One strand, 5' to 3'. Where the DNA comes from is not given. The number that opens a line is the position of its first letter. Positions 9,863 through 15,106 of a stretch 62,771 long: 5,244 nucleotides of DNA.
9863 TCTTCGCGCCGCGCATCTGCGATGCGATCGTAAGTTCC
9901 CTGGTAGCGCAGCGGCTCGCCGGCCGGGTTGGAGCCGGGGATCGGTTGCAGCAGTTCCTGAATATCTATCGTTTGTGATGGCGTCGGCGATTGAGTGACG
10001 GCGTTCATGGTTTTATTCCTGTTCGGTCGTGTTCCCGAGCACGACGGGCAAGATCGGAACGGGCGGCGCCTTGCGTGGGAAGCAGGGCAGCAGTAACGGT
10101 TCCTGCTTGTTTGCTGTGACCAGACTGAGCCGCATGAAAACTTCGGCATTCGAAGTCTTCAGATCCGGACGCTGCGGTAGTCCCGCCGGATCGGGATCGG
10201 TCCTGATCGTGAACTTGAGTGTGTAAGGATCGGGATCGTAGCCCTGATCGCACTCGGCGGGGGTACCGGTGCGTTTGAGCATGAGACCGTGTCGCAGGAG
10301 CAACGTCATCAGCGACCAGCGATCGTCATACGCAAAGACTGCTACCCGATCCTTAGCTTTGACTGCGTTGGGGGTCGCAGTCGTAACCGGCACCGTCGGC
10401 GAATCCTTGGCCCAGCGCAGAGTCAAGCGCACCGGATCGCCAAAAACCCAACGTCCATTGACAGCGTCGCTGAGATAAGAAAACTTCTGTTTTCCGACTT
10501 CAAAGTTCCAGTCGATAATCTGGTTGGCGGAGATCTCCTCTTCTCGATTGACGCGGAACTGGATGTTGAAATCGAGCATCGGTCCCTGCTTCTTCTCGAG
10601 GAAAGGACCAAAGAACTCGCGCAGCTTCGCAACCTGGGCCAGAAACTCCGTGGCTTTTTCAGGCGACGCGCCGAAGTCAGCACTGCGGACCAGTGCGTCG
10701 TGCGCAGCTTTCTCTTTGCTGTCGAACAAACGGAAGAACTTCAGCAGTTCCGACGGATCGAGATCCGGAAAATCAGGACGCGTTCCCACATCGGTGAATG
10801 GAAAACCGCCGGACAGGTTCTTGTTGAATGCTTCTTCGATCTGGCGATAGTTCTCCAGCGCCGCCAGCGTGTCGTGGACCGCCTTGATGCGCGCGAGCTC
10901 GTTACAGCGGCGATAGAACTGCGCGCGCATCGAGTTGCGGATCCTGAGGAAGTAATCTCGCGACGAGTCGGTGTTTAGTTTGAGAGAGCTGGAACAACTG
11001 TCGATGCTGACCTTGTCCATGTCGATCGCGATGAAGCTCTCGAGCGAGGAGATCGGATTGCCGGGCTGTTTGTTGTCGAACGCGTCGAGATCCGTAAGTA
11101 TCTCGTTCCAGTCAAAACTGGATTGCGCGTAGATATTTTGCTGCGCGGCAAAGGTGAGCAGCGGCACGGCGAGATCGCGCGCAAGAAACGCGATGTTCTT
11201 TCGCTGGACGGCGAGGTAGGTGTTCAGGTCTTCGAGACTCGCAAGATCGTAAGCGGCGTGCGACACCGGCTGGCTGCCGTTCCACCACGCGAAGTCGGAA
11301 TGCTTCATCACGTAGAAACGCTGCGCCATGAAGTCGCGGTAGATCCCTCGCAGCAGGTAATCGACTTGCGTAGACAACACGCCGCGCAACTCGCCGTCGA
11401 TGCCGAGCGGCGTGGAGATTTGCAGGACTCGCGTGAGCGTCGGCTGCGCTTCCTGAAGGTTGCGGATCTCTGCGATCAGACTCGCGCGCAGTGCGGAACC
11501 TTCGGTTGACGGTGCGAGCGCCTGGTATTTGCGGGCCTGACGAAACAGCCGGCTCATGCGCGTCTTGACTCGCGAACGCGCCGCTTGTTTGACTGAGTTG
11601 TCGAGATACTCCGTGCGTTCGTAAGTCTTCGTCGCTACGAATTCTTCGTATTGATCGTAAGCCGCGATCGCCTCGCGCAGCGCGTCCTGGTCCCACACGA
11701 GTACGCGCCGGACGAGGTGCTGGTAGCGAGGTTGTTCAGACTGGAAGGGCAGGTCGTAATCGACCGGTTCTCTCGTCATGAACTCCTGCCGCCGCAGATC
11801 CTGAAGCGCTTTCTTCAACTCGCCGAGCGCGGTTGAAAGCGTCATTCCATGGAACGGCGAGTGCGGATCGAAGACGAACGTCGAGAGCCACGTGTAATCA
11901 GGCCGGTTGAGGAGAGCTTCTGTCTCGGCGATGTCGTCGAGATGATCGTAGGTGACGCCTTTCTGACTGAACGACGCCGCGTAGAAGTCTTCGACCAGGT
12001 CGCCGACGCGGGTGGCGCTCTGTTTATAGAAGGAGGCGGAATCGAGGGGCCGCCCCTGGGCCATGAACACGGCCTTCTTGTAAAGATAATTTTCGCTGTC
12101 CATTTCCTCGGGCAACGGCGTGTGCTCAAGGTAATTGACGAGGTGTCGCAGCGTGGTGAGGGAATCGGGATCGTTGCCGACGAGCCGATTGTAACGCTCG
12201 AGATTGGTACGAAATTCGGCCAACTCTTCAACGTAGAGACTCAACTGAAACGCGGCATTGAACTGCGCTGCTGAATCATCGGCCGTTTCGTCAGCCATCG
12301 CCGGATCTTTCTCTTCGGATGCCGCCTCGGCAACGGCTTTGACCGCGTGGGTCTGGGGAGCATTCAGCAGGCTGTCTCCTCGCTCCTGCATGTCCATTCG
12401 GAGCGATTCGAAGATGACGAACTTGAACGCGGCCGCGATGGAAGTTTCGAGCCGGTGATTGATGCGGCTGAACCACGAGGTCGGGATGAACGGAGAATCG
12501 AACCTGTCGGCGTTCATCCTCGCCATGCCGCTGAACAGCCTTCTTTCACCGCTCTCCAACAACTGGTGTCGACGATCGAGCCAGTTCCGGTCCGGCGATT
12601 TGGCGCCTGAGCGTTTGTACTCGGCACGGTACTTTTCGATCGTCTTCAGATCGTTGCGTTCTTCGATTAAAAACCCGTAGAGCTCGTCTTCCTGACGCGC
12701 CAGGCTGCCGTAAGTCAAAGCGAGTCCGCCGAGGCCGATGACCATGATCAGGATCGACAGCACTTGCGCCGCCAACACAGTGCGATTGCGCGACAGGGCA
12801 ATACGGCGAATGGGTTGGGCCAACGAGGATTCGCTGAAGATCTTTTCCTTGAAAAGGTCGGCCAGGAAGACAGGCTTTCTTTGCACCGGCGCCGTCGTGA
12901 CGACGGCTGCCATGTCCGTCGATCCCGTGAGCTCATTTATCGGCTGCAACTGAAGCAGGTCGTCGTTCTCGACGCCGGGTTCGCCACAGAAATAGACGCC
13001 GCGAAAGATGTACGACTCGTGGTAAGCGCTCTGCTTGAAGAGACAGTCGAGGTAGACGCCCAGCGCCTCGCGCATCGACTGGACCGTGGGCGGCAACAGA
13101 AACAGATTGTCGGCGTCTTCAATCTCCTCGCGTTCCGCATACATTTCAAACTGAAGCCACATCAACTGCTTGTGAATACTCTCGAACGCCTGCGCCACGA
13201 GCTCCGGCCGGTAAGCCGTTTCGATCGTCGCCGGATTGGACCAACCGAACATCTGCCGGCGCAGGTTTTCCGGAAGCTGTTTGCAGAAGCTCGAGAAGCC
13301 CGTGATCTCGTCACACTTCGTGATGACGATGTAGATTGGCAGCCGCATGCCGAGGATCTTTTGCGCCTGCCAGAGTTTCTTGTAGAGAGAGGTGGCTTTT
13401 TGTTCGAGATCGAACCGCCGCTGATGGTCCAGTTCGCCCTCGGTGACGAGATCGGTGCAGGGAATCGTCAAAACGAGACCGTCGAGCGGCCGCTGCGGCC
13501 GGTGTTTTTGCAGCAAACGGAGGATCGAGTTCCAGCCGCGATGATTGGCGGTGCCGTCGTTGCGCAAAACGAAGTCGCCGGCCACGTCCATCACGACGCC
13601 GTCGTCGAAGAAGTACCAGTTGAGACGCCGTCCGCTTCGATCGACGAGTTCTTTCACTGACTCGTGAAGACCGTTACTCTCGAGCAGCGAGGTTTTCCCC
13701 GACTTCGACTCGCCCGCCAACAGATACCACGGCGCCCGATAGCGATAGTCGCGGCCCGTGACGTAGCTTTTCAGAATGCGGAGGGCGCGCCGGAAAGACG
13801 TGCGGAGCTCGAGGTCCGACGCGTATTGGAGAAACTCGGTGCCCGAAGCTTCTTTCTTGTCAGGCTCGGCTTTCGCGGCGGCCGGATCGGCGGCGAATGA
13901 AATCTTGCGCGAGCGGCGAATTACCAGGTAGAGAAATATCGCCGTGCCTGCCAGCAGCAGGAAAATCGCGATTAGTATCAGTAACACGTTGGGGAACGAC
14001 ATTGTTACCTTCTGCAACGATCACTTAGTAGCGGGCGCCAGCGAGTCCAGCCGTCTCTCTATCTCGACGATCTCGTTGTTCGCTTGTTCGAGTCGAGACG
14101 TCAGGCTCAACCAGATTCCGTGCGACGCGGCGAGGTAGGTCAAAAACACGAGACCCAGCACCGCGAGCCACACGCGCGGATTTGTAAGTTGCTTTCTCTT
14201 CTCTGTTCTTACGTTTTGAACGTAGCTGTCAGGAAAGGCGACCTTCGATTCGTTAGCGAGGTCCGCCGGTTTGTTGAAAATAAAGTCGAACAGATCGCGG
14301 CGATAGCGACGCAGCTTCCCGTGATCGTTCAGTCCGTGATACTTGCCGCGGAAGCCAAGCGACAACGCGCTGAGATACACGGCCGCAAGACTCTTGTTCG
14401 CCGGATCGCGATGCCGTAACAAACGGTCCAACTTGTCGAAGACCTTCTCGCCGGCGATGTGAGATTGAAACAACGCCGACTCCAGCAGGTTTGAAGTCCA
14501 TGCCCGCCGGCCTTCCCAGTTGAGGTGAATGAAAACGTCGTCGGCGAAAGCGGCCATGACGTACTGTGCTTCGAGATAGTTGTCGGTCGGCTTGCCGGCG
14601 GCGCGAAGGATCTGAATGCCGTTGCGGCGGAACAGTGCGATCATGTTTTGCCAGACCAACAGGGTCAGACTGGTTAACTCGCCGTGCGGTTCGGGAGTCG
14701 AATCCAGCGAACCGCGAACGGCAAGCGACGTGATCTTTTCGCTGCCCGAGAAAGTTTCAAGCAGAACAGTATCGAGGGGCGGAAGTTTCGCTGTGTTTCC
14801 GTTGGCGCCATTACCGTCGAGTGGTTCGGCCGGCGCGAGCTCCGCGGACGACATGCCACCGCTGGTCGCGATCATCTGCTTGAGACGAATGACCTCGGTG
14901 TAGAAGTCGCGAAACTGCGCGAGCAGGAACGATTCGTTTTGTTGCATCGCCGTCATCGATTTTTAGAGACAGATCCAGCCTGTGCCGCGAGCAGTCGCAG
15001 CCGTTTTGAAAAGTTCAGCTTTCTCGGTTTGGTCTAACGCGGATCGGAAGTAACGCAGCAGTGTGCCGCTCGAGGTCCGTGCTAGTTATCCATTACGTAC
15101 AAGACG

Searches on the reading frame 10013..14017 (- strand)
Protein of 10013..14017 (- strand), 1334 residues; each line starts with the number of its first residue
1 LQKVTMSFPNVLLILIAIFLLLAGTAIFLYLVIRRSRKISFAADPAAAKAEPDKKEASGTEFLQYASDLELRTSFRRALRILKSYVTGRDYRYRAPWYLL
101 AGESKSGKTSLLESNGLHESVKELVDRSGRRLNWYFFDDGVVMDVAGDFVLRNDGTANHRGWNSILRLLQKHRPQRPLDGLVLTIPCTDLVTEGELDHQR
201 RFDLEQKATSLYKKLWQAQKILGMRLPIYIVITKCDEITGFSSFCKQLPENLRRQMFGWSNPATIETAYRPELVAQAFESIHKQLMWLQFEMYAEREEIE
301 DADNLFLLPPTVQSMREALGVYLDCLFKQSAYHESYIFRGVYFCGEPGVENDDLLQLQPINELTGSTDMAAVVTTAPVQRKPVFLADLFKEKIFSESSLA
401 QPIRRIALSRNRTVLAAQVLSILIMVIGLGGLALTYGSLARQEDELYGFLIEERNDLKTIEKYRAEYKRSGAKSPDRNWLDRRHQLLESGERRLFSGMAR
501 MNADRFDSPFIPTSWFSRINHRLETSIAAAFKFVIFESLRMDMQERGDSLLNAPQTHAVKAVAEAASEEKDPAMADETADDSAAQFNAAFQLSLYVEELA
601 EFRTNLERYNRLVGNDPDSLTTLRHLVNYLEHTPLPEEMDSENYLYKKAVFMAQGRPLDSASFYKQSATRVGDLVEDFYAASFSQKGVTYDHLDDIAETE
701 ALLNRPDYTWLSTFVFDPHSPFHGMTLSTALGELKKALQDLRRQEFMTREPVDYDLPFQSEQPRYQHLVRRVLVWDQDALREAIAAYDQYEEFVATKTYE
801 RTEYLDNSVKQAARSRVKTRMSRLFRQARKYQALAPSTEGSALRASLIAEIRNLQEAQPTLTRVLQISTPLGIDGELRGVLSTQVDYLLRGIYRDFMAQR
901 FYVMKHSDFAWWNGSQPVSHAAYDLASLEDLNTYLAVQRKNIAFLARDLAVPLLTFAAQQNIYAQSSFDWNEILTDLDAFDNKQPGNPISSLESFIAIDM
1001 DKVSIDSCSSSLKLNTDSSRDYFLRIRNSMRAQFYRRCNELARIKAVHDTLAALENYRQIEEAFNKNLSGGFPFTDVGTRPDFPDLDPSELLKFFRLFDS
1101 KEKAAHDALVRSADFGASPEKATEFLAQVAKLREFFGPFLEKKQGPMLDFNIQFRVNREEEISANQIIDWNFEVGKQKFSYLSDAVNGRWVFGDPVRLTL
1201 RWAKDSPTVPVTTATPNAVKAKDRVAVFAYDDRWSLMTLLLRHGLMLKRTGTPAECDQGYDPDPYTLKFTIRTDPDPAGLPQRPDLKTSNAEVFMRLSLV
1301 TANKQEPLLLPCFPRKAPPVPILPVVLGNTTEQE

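Call 9: search_protein_families(library=pfam, proteins=[window:10013-14017:-], max_evalue=0.001)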
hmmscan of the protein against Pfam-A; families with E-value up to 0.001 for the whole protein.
window:10013-14017:- (1334 aa): 1 family
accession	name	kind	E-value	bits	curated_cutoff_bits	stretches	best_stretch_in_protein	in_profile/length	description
PF14331.11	IcmF-related_N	-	2.7e-54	184.7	25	1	157-419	3-257/259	IcmF-related N-terminal domain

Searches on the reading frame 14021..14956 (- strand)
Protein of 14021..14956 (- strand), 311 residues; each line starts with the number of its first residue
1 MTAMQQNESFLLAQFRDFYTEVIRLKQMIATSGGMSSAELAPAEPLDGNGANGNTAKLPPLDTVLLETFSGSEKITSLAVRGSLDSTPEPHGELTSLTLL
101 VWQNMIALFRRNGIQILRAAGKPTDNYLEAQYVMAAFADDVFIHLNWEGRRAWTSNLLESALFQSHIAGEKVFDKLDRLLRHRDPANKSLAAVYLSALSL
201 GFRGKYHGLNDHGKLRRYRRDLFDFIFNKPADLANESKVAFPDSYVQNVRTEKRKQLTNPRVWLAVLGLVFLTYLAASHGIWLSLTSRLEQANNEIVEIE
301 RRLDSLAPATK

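Call 9: search_protein_families(library=pfam, proteins=[window:14021-14956:-], max_evalue=0.001)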
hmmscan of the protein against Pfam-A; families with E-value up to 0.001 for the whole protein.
window:14021-14956:- (311 aa): 1 family
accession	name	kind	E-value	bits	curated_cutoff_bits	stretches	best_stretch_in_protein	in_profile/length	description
PF09850.14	DotU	-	6.3e-30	104.8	27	1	115-276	41-201/205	Type VI secretion system protein DotU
